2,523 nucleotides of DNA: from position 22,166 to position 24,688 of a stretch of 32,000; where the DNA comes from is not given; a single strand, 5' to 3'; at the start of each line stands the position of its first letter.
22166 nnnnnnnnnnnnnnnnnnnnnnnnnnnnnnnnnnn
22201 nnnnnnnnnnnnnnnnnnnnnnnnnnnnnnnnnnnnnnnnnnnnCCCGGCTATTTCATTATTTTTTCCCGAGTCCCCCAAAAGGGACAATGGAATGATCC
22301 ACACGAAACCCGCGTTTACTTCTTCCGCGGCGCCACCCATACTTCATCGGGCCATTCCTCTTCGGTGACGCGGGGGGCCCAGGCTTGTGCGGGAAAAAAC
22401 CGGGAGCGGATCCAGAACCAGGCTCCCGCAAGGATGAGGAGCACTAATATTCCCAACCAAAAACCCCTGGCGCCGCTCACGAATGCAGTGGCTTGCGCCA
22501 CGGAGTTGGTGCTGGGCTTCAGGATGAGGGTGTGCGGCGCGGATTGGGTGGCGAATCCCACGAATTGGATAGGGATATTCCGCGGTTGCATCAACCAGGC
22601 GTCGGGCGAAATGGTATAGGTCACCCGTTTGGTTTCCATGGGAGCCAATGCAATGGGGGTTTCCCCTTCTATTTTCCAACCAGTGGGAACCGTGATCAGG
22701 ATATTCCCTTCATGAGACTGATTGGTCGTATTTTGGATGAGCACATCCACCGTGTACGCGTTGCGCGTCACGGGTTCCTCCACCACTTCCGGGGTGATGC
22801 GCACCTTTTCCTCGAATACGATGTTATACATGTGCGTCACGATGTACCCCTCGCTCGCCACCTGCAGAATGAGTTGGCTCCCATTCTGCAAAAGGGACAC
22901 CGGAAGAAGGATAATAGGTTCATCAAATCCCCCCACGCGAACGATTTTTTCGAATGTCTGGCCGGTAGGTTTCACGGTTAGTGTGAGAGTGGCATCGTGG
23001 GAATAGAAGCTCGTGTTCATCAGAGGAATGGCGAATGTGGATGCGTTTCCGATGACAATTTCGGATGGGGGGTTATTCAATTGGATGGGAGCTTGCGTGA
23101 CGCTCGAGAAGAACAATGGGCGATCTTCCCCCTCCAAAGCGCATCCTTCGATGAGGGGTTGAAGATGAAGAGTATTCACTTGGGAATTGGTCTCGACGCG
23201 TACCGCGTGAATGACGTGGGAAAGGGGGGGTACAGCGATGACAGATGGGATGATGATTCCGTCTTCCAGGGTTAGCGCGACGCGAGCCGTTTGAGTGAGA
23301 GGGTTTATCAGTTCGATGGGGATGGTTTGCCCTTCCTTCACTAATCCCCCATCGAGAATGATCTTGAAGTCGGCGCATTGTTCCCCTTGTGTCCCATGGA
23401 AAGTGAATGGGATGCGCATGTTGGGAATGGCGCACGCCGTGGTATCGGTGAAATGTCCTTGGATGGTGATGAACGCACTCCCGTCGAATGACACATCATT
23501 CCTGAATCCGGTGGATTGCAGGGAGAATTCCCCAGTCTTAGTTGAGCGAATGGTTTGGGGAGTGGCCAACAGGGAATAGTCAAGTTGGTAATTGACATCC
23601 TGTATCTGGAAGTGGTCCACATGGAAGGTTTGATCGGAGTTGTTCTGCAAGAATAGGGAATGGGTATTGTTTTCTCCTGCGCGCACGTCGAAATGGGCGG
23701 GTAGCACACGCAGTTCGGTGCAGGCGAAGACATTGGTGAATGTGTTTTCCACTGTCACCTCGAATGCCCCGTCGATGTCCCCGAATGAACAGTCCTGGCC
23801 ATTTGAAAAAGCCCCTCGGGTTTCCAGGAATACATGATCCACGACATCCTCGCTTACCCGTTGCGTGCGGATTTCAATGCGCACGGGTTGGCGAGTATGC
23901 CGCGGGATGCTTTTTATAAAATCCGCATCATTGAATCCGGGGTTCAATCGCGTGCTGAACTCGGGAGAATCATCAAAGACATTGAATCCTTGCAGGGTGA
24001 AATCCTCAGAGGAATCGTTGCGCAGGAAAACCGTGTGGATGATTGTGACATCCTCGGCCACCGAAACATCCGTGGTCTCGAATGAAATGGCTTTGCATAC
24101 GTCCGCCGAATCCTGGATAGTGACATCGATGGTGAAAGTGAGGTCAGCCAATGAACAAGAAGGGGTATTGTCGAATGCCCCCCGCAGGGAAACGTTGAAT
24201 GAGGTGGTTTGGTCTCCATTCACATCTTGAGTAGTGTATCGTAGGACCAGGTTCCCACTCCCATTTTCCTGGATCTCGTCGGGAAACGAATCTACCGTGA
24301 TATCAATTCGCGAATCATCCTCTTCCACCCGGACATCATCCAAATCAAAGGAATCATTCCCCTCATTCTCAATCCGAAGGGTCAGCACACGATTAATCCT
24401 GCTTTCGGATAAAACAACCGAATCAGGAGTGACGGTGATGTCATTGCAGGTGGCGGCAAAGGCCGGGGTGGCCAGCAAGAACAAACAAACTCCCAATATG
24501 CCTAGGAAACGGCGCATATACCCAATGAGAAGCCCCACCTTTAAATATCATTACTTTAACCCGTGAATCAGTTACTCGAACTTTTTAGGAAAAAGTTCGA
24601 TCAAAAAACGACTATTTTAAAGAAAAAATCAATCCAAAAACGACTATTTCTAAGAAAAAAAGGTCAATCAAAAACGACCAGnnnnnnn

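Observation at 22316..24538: Surface protein built from four tandem ~100-aa modules, each bracketed by one Cys pair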

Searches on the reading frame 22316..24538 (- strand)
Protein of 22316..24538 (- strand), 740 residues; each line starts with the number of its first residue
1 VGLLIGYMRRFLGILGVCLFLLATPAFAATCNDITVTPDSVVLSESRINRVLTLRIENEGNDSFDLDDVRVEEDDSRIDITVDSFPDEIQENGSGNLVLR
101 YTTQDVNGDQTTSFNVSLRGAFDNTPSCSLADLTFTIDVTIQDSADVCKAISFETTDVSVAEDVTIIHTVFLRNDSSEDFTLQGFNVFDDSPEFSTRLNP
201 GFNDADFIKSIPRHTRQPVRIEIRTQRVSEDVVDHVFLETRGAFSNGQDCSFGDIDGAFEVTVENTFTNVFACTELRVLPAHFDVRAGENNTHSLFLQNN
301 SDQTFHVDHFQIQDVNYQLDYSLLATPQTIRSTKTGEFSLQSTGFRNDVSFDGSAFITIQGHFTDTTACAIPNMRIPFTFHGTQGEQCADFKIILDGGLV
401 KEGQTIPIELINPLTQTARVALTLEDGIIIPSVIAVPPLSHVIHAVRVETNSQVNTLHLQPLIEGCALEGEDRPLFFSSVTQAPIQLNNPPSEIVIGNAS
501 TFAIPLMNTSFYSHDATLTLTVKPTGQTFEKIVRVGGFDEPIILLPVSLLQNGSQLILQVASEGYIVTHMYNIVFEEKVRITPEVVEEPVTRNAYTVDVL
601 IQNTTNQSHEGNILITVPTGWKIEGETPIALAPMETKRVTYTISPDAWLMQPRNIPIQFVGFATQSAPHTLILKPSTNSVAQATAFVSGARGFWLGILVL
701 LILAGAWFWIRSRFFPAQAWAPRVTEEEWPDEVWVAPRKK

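Call 6: search_protein_families(library=pfam, proteins=[window:22316-24538:-], max_evalue=1)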
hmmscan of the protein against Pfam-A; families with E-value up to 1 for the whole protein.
window:22316-24538:- (740 aa): 5 families
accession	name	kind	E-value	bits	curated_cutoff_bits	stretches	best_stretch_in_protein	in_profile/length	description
PF11614.14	FixG_C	-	4.2e-06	27.3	25.6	1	591-660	31-100/119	IG-like fold at C-terminal of FixG, putative oxidoreductase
PF10633.15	NPCBM_assoc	-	0.0025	18.4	24.4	1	601-648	14-63/78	NPCBM-associated, NEW3 domain of alpha-galactosidase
PF22073.2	Cep192_D4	-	0.034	14.8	35.5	0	285-340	16-66/112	Cep192 domain 4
PF18880.5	UDI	-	0.14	12.6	25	1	572-615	15-57/82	Uracil-DNA glycosylase inhibitor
PF11607.14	DUF3247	-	0.69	10.7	25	0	410-441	21-52/92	Protein of unknown function (DUF3247)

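Call 8: find_homologous_proteins(query=window:22316-24538:-, max_evalue=0.001)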
Query window:22316-24538:- (740 aa): 3 proteins with E <= 0.001 among 8000 candidates.
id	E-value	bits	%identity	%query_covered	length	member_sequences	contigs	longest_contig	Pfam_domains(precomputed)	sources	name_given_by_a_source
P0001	0.0e+0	1133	100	69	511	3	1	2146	-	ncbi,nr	ncbi:MAG: hypothetical protein U1C71_00315, partial [archaeon]|nr:hypothetical protein [archaeon]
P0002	1.9e-129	451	42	74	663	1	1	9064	-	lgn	-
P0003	2.5e-123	431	39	77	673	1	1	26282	-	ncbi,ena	-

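Call 9: search_protein_families(library=ncbifam, proteins=[window:22316-24538:-], max_evalue=0.1)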
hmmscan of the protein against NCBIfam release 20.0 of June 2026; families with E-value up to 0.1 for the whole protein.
window:22316-24538:- (740 aa): 1 family
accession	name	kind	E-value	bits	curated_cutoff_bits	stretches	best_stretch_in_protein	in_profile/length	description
TIGR04398.1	SLAP_DUP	domain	0.051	13.6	28.5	0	150-183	34-67/125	SLAP domain-containing protein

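Call 14: find_encoding_contigs(protein=P0003, flank=10000, max_places=4)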
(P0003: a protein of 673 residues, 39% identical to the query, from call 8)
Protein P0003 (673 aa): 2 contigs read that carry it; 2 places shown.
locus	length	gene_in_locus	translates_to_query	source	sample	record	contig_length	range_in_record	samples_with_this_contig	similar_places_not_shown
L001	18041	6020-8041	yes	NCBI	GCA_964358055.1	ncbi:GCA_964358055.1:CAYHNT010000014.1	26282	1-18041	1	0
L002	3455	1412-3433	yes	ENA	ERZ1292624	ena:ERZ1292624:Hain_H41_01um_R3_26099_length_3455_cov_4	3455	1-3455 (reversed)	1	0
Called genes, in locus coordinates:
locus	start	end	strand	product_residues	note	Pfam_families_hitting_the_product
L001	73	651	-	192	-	-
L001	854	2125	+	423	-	PF00009:GTP_EFTU, PF01926:MMR_HSR1 (faint), PF03144:GTP_EFTU_D2, PF03143:GTP_EFTU_D3, PF22594:GTP-eEF1A_C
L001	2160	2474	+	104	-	PF00338:Ribosomal_S10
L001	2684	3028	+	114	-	-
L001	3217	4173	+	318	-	-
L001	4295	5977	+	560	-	-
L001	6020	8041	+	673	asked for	-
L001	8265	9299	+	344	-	PF00297:Ribosomal_L3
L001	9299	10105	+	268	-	PF00573:Ribosomal_L4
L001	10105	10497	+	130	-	PF00276:Ribosomal_L23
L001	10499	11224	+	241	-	PF03947:Ribosomal_L2_C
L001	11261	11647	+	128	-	PF00203:Ribosomal_S19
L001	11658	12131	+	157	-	PF00237:Ribosomal_L22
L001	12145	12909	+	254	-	PF07650:KH_2, PF00189:Ribosomal_S3_C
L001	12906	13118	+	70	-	PF00831:Ribosomal_L29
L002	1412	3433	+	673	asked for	-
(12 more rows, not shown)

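Call 15: find_encoding_contigs(protein=P0002, flank=10000, max_places=4)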
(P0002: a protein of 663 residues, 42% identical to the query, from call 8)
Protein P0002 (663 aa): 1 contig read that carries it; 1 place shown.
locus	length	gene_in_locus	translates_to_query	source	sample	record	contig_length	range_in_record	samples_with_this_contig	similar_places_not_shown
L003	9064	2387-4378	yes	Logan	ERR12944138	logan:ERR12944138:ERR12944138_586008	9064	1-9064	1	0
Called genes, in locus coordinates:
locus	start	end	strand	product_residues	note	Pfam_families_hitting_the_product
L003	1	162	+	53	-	?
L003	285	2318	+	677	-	-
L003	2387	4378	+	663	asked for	-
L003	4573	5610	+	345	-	PF00297:Ribosomal_L3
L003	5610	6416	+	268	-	PF00573:Ribosomal_L4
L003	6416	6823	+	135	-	PF00276:Ribosomal_L23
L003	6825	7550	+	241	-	PF00181:Ribosomal_L2_N (weak), PF03947:Ribosomal_L2_C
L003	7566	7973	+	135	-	PF00203:Ribosomal_S19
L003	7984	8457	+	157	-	PF00237:Ribosomal_L22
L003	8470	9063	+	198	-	?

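Call 22: search_protein_representatives(alignment_id=A1)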
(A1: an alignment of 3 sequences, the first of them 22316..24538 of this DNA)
Query: 3 sequences, 670 profile positions. Proteins with E-value up to 0.001 (for the whole library): 186; up to 1e-10: 119; up to 1e-30: 38. The best 150 are listed.
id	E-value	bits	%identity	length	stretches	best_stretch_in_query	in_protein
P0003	0.0e+00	1244.0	-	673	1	2-670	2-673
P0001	6.4e-274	926.8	-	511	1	20-530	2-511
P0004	1.5e-247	839.7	-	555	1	5-557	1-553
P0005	8.2e-220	748.0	-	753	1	13-661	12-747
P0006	3.5e-175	600.5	-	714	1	7-629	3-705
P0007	2.4e-171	587.8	-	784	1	11-632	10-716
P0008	4.5e-115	401.9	-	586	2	6-388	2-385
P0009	5.2e-108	378.5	-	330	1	6-333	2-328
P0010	1.6e-105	370.4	-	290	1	371-661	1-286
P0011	7.3e-77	275.6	-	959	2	24-548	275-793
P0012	1.9e-74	267.7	-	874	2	19-476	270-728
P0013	8.0e-74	265.6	-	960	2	210-620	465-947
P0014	2.7e-73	263.8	-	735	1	1-626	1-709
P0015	1.2e-68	248.5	-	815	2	20-629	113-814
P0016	4.1e-59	216.9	-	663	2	27-473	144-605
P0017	1.9e-56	208.1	-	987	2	27-330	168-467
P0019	2.8e-53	197.7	-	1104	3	27-345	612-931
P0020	1.0e-51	192.5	-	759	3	10-266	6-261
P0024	7.0e-46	173.2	-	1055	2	90-526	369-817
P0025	7.9e-46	173.0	-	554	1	5-475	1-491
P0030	1.4e-36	142.5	-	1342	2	28-303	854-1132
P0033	4.5e-34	134.2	-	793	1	22-301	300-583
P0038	3.2e-32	128.1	-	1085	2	22-303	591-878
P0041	4.4e-30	121.0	-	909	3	27-314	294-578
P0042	9.4e-30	119.9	-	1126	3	24-266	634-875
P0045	4.1e-28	114.5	-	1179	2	18-373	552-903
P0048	3.5e-25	104.8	-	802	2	272-629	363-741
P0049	6.6e-25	103.9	-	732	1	272-632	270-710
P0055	2.0e-21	92.4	-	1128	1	33-308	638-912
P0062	3.7e-20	88.2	-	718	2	270-620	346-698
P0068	1.2e-17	79.9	-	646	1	29-267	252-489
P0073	8.7e-17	77.1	-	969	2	27-623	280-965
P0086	2.0e-14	69.3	-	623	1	148-476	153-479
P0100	1.2e-12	63.4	-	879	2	28-144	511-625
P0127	1.6e-09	53.1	-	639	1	7-470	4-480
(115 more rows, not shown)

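Call 29: search_protein_families(library=pfam, proteins=[P0019, P0030, P0038, P0042, P0045, P0055, P0011, P0024, P0048], max_evalue=0.01)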
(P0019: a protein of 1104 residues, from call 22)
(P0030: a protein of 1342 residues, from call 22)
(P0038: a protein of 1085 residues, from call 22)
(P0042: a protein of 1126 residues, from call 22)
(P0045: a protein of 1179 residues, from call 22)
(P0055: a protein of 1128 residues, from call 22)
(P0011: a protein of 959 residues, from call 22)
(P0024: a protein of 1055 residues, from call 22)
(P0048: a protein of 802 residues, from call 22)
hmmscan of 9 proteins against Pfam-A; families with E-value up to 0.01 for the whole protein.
P0019 (1104 aa): 2 families
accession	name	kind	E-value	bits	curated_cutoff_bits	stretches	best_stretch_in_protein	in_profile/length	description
PF16158.11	N_BRCA1_IG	-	2.1e-10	41.5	28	1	39-132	6-101/108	Ig-like domain from next to BRCA1 gene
PF07610.17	DUF1573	-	0.0019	18.7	26.1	0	275-348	14-83/98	Protein of unknown function (DUF1573)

P0030 (1342 aa): 9 families
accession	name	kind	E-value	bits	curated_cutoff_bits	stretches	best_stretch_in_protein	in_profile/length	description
PF05345.18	He_PIG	-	3e-09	37.6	24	0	377-407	65-95/96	Putative Ig domain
PF23722.1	Beta-sand_DEX1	-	1.5e-07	32.3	27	0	377-406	68-97/99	DEX1 beta-sandwich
PF17963.7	Big_9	-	3.8e-07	31.3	23.6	3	310-406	1-89/89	Bacterial Ig domain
PF22544.2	HYDIN_VesB_CFA65-like_Ig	-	6.5e-05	23.5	25.5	0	989-1064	15-87/100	HYDIN/CFA65/VesB-like, Ig-like domain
PF22352.2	K319L-like_PKD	-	0.00016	22.1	27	0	381-407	58-84/84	K319L-like, PKD domain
PF07610.17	DUF1573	-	0.00074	19.9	26.1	0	1223-1298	22-96/98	Protein of unknown function (DUF1573)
PF12870.14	DUF4878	-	0.00079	20.2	24.1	0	384-410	81-107/112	Domain of unknown function (DUF4878)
PF02018.23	CBM_4_9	-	0.0026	18.6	25.9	1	26-153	5-131/136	Carbohydrate binding domain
PF09136.16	Glucodextran_B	-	0.007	16.7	27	0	382-408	56-82/83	Glucodextranase, domain B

P0038 (1085 aa): 3 families
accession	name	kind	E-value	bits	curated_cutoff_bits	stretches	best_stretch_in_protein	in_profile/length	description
PF17963.7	Big_9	-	0.00011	23.4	23.6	1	263-357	1-88/89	Bacterial Ig domain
PF07610.17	DUF1573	-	0.0041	17.5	26.1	0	968-1042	22-95/98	Protein of unknown function (DUF1573)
PF22091.2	DUF6941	-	0.008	17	27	0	228-283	50-107/125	Family of unknown function (DUF6941)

P0042 (1126 aa): 2 families
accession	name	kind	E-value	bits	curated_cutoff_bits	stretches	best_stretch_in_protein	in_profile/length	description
PF22544.2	HYDIN_VesB_CFA65-like_Ig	-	0.00061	20.4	25.5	0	774-841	14-79/100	HYDIN/CFA65/VesB-like, Ig-like domain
PF18540.6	DUF5626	-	0.0022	18.8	26.7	1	764-865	18-110/120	Domain of unknown function (DUF5626)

P0045 (1179 aa): 3 families
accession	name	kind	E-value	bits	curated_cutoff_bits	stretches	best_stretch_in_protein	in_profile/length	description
PF23722.1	Beta-sand_DEX1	-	1.7e-07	32.2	27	0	215-251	63-99/99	DEX1 beta-sandwich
PF07610.17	DUF1573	-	0.00022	21.6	26.1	0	694-773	12-85/98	Protein of unknown function (DUF1573)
PF16392.11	DUF5001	-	0.0094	16.4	23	0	820-840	11-31/86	Ig-like domain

P0055 (1128 aa): 1 family
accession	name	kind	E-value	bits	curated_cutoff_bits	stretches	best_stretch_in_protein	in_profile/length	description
PF23722.1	Beta-sand_DEX1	-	7.9e-05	23.6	27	0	279-314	62-97/99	DEX1 beta-sandwich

P0011 (959 aa): 5 families
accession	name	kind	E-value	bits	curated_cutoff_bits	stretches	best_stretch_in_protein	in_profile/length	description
PF11614.14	FixG_C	-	5.1e-11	43.2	25.6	1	833-912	25-103/119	IG-like fold at C-terminal of FixG, putative oxidoreductase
PF10633.15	NPCBM_assoc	-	6.1e-06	26.8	24.4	0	839-897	3-63/78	NPCBM-associated, NEW3 domain of alpha-galactosidase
PF07610.17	DUF1573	-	0.0012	19.2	26.1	0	704-764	35-93/98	Protein of unknown function (DUF1573)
PF24053.1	DUF7356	-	0.0053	17.1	27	0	743-797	33-84/105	Domain of unknown function (DUF7356)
PF22066.2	Cep192_D8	-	0.0072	17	33.5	0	740-813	19-90/101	Cep192 domain 8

P0024 (1055 aa): 0 families

P0048 (802 aa): 0 families

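Call 31: predict_structure(alignment_id=A2)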
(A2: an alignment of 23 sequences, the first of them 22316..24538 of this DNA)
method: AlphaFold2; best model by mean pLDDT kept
length: 740 residues; sequences in the alignment: 23
mean_pLDDT: 84.7   pTM: 0.32
mean pLDDT of the five models: 84.7, 84.0, 83.5, 83.5, 82.4
residues with pLDDT >= 90: 384; 70-90: 251; 50-70: 49; < 50: 56
segments of 3 or more residues with pLDDT < 50: 1-10, 15-28, 715-740
pLDDT, mean of each block of 10 residues (from residue 1): 43 47 46 93 87 94 94 91 96 95 84 95 83 92 75 96 94 96 89 90 93 97 87 90 88 84 76 82 85 94 95 84 94 96 83 87 90 86 68 75 80 89 93 91 90 87 88 75 83 82 93 94 87 95 92 88 85 85 90 93 92 95 95 96 93 93 85 84 59 75 87 52 40 43
secondary structure, 60 per line:
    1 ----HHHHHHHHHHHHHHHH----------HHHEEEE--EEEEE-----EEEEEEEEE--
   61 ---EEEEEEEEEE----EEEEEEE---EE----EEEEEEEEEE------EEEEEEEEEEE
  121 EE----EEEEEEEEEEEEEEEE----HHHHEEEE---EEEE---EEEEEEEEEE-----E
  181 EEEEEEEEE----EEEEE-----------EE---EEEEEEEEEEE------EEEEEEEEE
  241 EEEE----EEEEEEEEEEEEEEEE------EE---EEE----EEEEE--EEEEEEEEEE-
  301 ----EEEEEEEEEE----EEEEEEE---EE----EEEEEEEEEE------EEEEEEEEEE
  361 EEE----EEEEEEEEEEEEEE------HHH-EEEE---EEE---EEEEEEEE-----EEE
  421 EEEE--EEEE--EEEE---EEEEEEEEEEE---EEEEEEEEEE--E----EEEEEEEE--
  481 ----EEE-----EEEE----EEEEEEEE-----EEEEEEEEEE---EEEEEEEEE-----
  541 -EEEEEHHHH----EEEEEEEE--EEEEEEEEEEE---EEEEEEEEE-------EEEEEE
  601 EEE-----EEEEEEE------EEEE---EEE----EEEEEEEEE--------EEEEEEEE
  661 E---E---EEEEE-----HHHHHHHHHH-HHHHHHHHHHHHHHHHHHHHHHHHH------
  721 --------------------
elements in order (helices of 4 or more, strands of 3 or more residues): H5-20 E34-37 E40-44 E50-58 E64-73 E78-84 E94-103 E110-122 E127-142 H147-150 E151-154 E158-161 E165-174 E180-189 E194-198 E215-225 E232-244 E249-264 E276-278 E283-287 E290-299 E305-314 E319-325 E335-344 E351-363 E368-381 E392-395 E399-401 E405-412 E418-424 E427-430 E433-436 E440-450 E454-463 E471-478 E485-487 E493-496 E501-508 E514-523 E527-535 E542-546 H547-550 E555-562 E565-575 E579-587 E595-603 E609-615 E622-625 E629-631 E636-644 E653-661 E669-673 H679-688 H690-714

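Call 35: fold_search(model_id=the predicted structure, library=pdb)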
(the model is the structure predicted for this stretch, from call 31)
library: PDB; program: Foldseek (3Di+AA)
matches with E <= 10: 1804; with E <= 0.001: 368
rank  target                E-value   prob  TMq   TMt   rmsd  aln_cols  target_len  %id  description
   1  9ijj_C                1.0e-25  1.00  0.19  0.15  52.1       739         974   12  In situ structure of the central apparatus in mouse sperm axoneme. (released 2025-06-04)
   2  9ijj_h                3.3e-23  1.00  0.17  0.10  29.1       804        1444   10  In situ structure of the central apparatus in mouse sperm axoneme. (released 2025-06-04)
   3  9ijj_O                3.1e-22  1.00  0.16  0.10  70.1       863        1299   10  In situ structure of the central apparatus in mouse sperm axoneme. (released 2025-06-04)
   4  7sqc_O0               4.1e-22  1.00  0.13  0.09  56.7       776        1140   10  Ciliary C1 central pair apparatus isolated from Chlamydomonas reinhardtii (released 2022-04-13)
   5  7som_D                5.7e-22  1.00  0.21  0.13  23.9       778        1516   12  Ciliary C2 central pair apparatus isolated from Chlamydomonas reinhardtii (released 2022-04-13)
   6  7sqc_2A               4.0e-21  1.00  0.14  0.14  67.2       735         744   11  Ciliary C1 central pair apparatus isolated from Chlamydomonas reinhardtii (released 2022-04-13)
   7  7sqc_2B               5.2e-21  1.00  0.15  0.15  66.4       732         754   11  Ciliary C1 central pair apparatus isolated from Chlamydomonas reinhardtii (released 2022-04-13)
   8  9ijj_4J               2.1e-19  1.00  0.16  0.16  59.9       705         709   14  In situ structure of the central apparatus in mouse sperm axoneme. (released 2025-06-04)
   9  9ijj_4I               2.6e-19  1.00  0.15  0.05  66.2       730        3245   10  In situ structure of the central apparatus in mouse sperm axoneme. (released 2025-06-04)
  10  9ijj_4G               6.3e-19  1.00  0.15  0.04  62.8       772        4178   11  In situ structure of the central apparatus in mouse sperm axoneme. (released 2025-06-04)
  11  9ijj_4H               1.9e-18  1.00  0.15  0.04  62.5       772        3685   10  In situ structure of the central apparatus in mouse sperm axoneme. (released 2025-06-04)
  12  7n6g_4C               1.5e-16  1.00  0.16  0.18  55.7       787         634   11  C1 of central pair (released 2022-05-18)
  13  7sqc_F1               1.9e-16  1.00  0.12  0.17  32.5       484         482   11  Ciliary C1 central pair apparatus isolated from Chlamydomonas reinhardtii (released 2022-04-13)
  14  4u48                  2.9e-15  1.00  0.21  0.13  18.3       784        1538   10  Crystal structure of Salmonella alpha-2-macroglobulin (released 2014-09-17)
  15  9ijj_E                3.4e-15  1.00  0.13  0.18  37.8       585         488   10  In situ structure of the central apparatus in mouse sperm axoneme. (released 2025-06-04)
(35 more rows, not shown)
